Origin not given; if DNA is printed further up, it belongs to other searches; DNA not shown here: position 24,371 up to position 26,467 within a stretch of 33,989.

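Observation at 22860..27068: ECF sigma / FecR operon whose STN-bearing third gene is not a TonB-dependent transducer: candidate non-canonical cell-surface signalling module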

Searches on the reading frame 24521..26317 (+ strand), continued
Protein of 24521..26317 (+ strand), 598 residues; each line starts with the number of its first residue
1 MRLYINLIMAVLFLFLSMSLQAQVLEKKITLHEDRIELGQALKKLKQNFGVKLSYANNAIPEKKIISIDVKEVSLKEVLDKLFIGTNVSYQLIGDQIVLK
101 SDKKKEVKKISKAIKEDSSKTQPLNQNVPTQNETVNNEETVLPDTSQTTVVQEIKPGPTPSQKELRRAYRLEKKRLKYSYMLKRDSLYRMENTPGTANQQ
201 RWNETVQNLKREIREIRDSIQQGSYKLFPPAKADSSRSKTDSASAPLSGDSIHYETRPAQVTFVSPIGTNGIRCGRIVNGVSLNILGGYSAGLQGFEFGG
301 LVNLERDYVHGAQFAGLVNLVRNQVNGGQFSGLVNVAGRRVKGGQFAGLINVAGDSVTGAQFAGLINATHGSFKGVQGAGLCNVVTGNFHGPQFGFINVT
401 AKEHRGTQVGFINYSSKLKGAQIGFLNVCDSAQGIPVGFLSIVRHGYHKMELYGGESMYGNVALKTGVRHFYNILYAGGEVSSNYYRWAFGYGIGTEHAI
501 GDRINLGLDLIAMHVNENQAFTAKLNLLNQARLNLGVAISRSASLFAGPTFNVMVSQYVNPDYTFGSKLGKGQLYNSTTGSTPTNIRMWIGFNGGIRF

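Call 26: find_related_loci(query=A2, collection=genome_contigs, flank=8000)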
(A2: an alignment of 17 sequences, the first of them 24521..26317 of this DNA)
Query A2 (598 aa) in genome_contigs; peptide patterns used: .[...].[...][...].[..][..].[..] (x = any residue, [..] = any of these).
348 stretches matched a pattern; 340 encode a relative of the query (tblastn E <= 1e-3); the best 80 are kept; 79 distinct loci.
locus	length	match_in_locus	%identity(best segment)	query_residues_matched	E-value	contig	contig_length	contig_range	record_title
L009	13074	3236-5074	40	1-598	4e-134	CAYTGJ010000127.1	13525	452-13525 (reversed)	MAG TPA_asm: uncultured Chitinophagaceae bacterium isolate SRP344714_co2_352 genome assembly, contig: NODE_11912_length_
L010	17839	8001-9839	39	1-598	7e-133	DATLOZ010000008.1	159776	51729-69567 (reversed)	MAG TPA_asm: Cytophagaceae bacterium isolate SMAG_U13839 k141_450819, whole genome shotgun sequence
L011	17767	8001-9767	39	21-598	1e-130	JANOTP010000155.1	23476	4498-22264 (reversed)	MAG: Cytophagales bacterium isolate VAR_39_metabat_27 VAR_39_k141_888787, whole genome shotgun sequence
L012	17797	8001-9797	39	1-598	1e-129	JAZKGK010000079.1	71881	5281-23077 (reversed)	MAG: Bacteroidota bacterium isolate DC_RB_04_SPN110320-bin044_1 DCRB04SPN_B044_1_000000000079, whole genome shotgun sequ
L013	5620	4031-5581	40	1-517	5e-119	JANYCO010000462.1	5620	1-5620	MAG: Cytophagales bacterium isolate 336R_metabinner_174_sub 336R_k141_2623578, whole genome shotgun sequence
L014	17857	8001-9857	37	7-598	7e-118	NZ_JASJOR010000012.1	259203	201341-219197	Xanthocytophaga flavus strain NT2B1 NODE_12_length_259203_cov_26.785874, whole genome shotgun sequence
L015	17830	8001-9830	38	6-598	7e-116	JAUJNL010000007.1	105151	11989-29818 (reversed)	MAG: Cytophagales bacterium isolate YX2bin28 opera_contig_495, whole genome shotgun sequence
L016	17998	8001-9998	38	18-598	2e-115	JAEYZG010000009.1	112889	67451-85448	MAG: Bacteroidetes bacterium isolate OH_CBlB_80 k127_3508177, whole genome shotgun sequence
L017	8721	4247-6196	35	1-598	2e-109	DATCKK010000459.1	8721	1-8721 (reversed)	MAG TPA_asm: Cytophagaceae bacterium isolate SMAG_U7094 k141_314788, whole genome shotgun sequence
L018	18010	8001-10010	36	17-598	4e-108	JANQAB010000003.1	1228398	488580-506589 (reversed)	MAG: Sporocytophaga sp. isolate 29_gen_w_cov.4 s70, whole genome shotgun sequence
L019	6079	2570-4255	37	25-598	4e-105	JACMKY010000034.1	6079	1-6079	MAG: Cytophagales bacterium isolate ES-bin-26 ES-bin-26-contig-k141_607288, whole genome shotgun sequence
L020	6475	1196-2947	35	1-598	2e-103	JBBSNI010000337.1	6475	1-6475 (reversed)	MAG: Cytophagales bacterium isolate LS5_sbin.56 LS5_sbin.56_K_567857_L_6475_cov_11.2608, whole genome shotgun sequence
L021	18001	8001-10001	35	17-598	4e-112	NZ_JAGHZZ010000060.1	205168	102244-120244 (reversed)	MAG: Sporocytophaga sp. isolate BIN9 scaffold60_cov0, whole genome shotgun sequence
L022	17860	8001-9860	34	1-598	2e-98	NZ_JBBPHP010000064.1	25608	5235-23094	Catalinimonas sp. 4WD22 NODE_64_length_25608_cov_177.651130, whole genome shotgun sequence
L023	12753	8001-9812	33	1-598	8e-97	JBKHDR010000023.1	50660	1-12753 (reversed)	MAG: Cyclobacteriaceae bacterium isolate D1M04_2 NODE_119_length_50660_cov_55.689616, whole genome shotgun sequence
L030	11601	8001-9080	41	257-598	8e-75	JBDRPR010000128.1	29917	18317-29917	MAG: Bacteroidota bacterium isolate MEGAHIT-group-2.131 k141_208603, whole genome shotgun sequence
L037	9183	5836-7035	39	230-598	8e-70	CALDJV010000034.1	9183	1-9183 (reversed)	MAG TPA_asm: uncultured Cytophagaceae bacterium isolate SRR6490003_bin.60_CONCOCT_v1.1_MAG genome assembly, contig: ERZ7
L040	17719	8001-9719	31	50-598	8e-69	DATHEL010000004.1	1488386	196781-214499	MAG TPA_asm: Cyclobacteriaceae bacterium isolate SMAG_U12420 k141_272669, whole genome shotgun sequence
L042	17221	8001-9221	36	227-598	4e-69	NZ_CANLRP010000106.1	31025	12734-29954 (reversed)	Uncultured Microscilla sp. isolate N.fasta NODE_106, whole genome shotgun sequence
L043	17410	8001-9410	35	158-598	8e-68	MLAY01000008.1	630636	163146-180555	Marine bacterium AO1-C Bin2_contig__7A_len_885938_cov_106.412_ID_13, whole genome shotgun sequence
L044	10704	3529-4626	39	250-598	6e-68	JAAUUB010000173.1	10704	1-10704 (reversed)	MAG: Microscillaceae bacterium isolate SM2_1_3 NODE_1786_length_10704_cov_2.651886, whole genome shotgun sequence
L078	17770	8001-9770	27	24-598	7e-63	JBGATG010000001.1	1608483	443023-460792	MAG: Bacteroidia bacterium isolate MAG_AAO_H10.5 AAOH10-5_opera_contig_1, whole genome shotgun sequence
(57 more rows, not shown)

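Call 29: search_protein_families(library=pfam, proteins=[L037:4597-7038:+, L042:6918-9224:+, L043:6840-9413:+, L044:2941-4629:+, L022:8001-9863:+, L040:7842-9725:+, L078:7911-9776:+, L030:5122-6999:+, L004:8006-10384:+, L010:10023-12410:+], max_evalue=0.01)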
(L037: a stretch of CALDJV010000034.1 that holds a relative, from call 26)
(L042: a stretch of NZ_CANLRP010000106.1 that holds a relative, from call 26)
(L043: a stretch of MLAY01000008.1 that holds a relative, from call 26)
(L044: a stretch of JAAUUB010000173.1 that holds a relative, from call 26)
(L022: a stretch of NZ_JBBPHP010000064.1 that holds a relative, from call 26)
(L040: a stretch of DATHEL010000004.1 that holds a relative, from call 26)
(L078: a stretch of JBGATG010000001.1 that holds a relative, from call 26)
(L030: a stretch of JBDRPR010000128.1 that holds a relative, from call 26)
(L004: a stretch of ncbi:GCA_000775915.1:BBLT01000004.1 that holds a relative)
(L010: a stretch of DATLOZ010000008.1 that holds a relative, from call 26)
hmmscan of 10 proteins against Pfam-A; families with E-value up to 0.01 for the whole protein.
L037:4597-7038:+ (813 aa): 0 families

L042:6918-9224:+ (768 aa): 0 families

L043:6840-9413:+ (857 aa): 0 families

L044:2941-4629:+ (562 aa): 0 families

L022:8001-9863:+ (620 aa): 2 families
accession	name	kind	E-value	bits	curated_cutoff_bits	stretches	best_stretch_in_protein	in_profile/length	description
PF16344.10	FecR_C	-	2.8e-05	24.5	24.4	1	31-97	2-69/70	FecR, C-terminal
PF07660.19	STN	-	0.002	18.3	28.4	0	59-98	8-49/52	Secretin and TonB N terminus short domain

L040:7842-9725:+ (627 aa): 2 families
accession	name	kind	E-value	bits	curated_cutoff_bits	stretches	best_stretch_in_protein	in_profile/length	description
PF07660.19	STN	-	7.6e-07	29.3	28.4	1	55-102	1-49/52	Secretin and TonB N terminus short domain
PF13715.12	CarbopepD_reg_2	-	0.00017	22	32.2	1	120-171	1-52/88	CarboxypepD_reg-like domain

L078:7911-9776:+ (621 aa): 3 families
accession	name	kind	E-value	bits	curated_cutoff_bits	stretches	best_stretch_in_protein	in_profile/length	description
PF13715.12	CarbopepD_reg_2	-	1.2e-09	38.5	32.2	1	117-184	2-70/88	CarboxypepD_reg-like domain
PF13620.12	CarboxypepD_reg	-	6.3e-05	23.7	32.3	1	117-174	3-64/82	Carboxypeptidase regulatory-like domain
PF07660.19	STN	-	0.00074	19.7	28.4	0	60-105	3-49/52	Secretin and TonB N terminus short domain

L030:5122-6999:+ (625 aa): 2 families
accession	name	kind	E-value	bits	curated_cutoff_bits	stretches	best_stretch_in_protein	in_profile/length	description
PF07660.19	STN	-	9.3e-12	45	28.4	1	59-107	1-50/52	Secretin and TonB N terminus short domain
PF13715.12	CarbopepD_reg_2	-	4.1e-05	24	32.2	1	124-189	1-65/88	CarboxypepD_reg-like domain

L004:8006-10384:+ (792 aa): 5 families
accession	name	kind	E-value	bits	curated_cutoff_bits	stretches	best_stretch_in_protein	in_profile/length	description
PF13715.12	CarbopepD_reg_2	-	1.5e-17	63.8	32.2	1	27-117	1-88/88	CarboxypepD_reg-like domain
PF13620.12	CarboxypepD_reg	-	1.8e-16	60.7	32.3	1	26-105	1-81/82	Carboxypeptidase regulatory-like domain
PF07715.20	Plug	-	0.00015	22.7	23.9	1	133-235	7-104/107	TonB-dependent Receptor Plug Domain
PF17802.7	SpaA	-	0.00047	20.7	23.1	0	31-77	7-57/91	Prealbumin-like fold domain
PF09430.16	EMC7_beta-sandw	-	0.0079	16.8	26.6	0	38-83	5-50/122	ER membrane protein complex subunit 7, beta-sandwich domain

L010:10023-12410:+ (795 aa): 3 families
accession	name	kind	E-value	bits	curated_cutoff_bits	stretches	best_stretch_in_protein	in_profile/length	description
PF13715.12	CarbopepD_reg_2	-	9.1e-14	51.7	32.2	1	27-117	1-88/88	CarboxypepD_reg-like domain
PF13620.12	CarboxypepD_reg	-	8.4e-13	48.9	32.3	1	26-105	1-81/82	Carboxypeptidase regulatory-like domain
PF07715.20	Plug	-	7.4e-05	23.7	23.9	1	131-235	5-104/107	TonB-dependent Receptor Plug Domain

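Call 30: search_protein_families(library=ncbifam, proteins=[L004:8006-10384:+, L001:8208-10586:+, L037:4597-7038:+, L043:6840-9413:+, L007:6001-7182:+, L007:7389-8831:+], max_evalue=0.01)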
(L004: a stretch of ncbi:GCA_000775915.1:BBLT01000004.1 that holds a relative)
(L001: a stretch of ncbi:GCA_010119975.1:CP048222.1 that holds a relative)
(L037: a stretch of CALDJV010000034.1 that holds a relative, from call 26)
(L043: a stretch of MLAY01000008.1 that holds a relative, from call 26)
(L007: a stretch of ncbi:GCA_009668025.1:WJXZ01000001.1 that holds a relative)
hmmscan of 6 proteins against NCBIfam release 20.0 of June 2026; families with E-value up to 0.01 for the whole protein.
L004:8006-10384:+ (792 aa): 1 family
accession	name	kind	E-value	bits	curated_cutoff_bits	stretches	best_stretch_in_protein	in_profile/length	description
NF052345.1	S_layer_anammox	exception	8.8e-07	26.7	1400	1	22-143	1310-1427/1596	Kustd1514 family S-layer glycoprotein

L001:8208-10586:+ (792 aa): 1 family
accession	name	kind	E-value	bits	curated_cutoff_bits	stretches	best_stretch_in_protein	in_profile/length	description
NF052345.1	S_layer_anammox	exception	7.6e-08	30.2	1400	1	23-139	1307-1418/1596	Kustd1514 family S-layer glycoprotein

L037:4597-7038:+ (813 aa): 2 families
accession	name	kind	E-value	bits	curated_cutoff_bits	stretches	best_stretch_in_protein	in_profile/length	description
NF047437.1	VC2662_fam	equivalog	4.9e-09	35.9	140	2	460-586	45-170/187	VC2662 family protein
NF047436.1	LA_2272_repeat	domain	0.0018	18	25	1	628-648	7-28/30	LA_2272 family surface repeat-containing protein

L043:6840-9413:+ (857 aa): 2 families
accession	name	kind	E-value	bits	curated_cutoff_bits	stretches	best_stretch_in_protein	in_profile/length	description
NF047437.1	VC2662_fam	equivalog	1.2e-08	34.6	140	2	505-630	46-170/187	VC2662 family protein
NF047436.1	LA_2272_repeat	domain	0.009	15.8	25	1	672-692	7-28/30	LA_2272 family surface repeat-containing protein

L007:6001-7182:+ (393 aa): 2 families
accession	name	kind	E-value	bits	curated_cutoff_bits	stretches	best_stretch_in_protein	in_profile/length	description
NF047437.1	VC2662_fam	equivalog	4e-10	39.4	140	2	138-233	88-177/187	VC2662 family protein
NF047436.1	LA_2272_repeat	domain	2.8e-09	36.6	25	2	205-231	3-30/30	LA_2272 family surface repeat-containing protein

L007:7389-8831:+ (480 aa): 0 families

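Call 42: search_solved_structures(query=L004:8006-10384:+, max_evalue=1)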
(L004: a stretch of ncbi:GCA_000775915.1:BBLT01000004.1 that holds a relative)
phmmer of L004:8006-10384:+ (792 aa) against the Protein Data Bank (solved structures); distinct sequences matched with E-value up to 1: 3.
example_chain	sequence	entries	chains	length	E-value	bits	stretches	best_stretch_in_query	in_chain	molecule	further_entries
6ytc_A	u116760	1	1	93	0.0011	20.8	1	28-119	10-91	TonB-dependent receptor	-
4wi0_B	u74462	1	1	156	0.083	14.6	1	50-100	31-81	Cellulosomal scaffoldin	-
4u3s_B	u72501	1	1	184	0.12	14.1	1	50-100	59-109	Cellulosomal scaffoldin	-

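Call 45: search_solved_structures(query=A1, max_evalue=10)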
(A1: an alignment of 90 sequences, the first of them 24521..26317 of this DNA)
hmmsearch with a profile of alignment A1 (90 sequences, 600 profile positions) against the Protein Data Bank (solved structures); distinct sequences matched with E-value up to 10: 9.
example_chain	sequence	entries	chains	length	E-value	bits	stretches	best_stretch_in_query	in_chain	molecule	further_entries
4ar0_A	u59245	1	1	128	0.011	17.6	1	25-97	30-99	TYPE IV PILUS BIOGENESIS AND COMPETENCE PROTEIN PILQ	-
2a02_A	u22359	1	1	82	0.027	16.2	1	29-104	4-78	Ferric-pseudobactin 358 receptor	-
4m0n_A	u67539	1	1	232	0.07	14.9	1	32-102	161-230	Conserved hypothetical protein, putative anti-sigma factor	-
4m0h_A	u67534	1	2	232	0.071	14.8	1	32-102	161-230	Conserved hypothetical protein, putative anti-sigma factor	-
4av2_A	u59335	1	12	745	0.17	13.6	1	22-97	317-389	TYPE IV PILUS BIOGENESIS AND COMPETENCE PROTEIN PILQ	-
9sh1_A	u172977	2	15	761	0.17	13.6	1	22-97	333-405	Type IV pilus biogenesis and competence protein PilQ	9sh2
6w6m_A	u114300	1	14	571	0.57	11.8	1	27-111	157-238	Type IV pilus secretin PilQ family protein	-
2zqm_A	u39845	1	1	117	2.4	9.8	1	59-133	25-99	Prefoldin beta subunit 1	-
6qw6_X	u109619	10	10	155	4.5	8.9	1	155-253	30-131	U4/U6.U5 small nuclear ribonucleoprotein 27 kDa protein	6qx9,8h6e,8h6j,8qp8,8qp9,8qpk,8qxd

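Call 69: find_encoding_contigs(protein=P0002, flank=6000, max_places=1)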
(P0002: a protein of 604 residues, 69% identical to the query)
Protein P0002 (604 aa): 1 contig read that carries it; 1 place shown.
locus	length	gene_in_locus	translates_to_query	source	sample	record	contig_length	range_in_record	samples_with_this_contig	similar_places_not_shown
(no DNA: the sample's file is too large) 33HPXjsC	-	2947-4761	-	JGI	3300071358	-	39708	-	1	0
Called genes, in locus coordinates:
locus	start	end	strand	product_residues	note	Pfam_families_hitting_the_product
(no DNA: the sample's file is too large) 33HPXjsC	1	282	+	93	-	?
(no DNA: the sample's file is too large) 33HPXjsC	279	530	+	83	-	PF01084:Ribosomal_S18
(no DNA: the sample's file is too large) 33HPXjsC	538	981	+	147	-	PF01281:Ribosomal_L9_N, PF03948:Ribosomal_L9_C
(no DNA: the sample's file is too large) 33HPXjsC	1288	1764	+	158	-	PF04542:Sigma70_r2, PF08281:Sigma70_r4_2 (weak)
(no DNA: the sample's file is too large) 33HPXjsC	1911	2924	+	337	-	PF04773:FecR, PF16344:FecR_C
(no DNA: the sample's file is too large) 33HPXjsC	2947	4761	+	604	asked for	PF07660:STN (weak)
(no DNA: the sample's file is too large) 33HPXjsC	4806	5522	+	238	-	PF10988:DUF2807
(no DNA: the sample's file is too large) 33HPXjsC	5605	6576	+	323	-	PF08885:GSCFA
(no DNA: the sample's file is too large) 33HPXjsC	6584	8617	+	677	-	PF03190:Thioredox_DsbH, PF13098:Thioredoxin_2 (weak), PF13899:Thioredoxin_7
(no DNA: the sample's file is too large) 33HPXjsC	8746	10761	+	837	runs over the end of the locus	PF17764:PriA_3primeBD, PF00270:DEAD, PF04851:ResIII, PF22590:Cas3-like_C_2 (faint), PF18319:Zn_ribbon_PriA, PF00271:Helicase_C, PF18074:PriA_C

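Call 70: find_encoding_contigs(protein=P0005, flank=6000, max_places=1)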
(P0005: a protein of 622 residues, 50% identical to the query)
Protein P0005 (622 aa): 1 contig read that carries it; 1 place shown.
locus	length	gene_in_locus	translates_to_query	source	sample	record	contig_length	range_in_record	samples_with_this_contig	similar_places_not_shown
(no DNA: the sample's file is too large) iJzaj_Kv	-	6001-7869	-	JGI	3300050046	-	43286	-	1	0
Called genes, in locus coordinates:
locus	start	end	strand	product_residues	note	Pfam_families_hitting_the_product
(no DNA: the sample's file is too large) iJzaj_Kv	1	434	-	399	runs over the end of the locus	-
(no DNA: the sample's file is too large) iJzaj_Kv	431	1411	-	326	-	PF09925:DUF2157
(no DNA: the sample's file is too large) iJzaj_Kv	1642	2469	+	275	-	-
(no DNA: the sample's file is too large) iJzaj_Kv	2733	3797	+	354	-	PF00487:FA_desaturase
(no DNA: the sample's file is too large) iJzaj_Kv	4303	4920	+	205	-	PF04542:Sigma70_r2, PF04545:Sigma70_r4, PF08281:Sigma70_r4_2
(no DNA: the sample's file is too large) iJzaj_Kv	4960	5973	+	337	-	PF04773:FecR, PF16344:FecR_C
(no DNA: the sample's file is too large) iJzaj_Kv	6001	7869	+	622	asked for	PF07660:STN (faint)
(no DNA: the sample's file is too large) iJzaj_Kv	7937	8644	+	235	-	PF10988:DUF2807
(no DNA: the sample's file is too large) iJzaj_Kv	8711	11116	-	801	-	-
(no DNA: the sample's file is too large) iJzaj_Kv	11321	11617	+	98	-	-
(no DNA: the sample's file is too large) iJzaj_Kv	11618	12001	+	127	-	-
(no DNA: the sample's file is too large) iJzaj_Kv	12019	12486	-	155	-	PF01641:SelR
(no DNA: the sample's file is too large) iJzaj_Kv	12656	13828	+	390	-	PF01637:ATPase_2, PF13401:AAA_22, PF07693:KAP_NTPase (weak), PF13173:AAA_14 (weak)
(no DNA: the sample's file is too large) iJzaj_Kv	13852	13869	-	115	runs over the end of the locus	PF00037:Fer4 (weak), PF12838:Fer4_7 (weak), PF13187:Fer4_9 (weak)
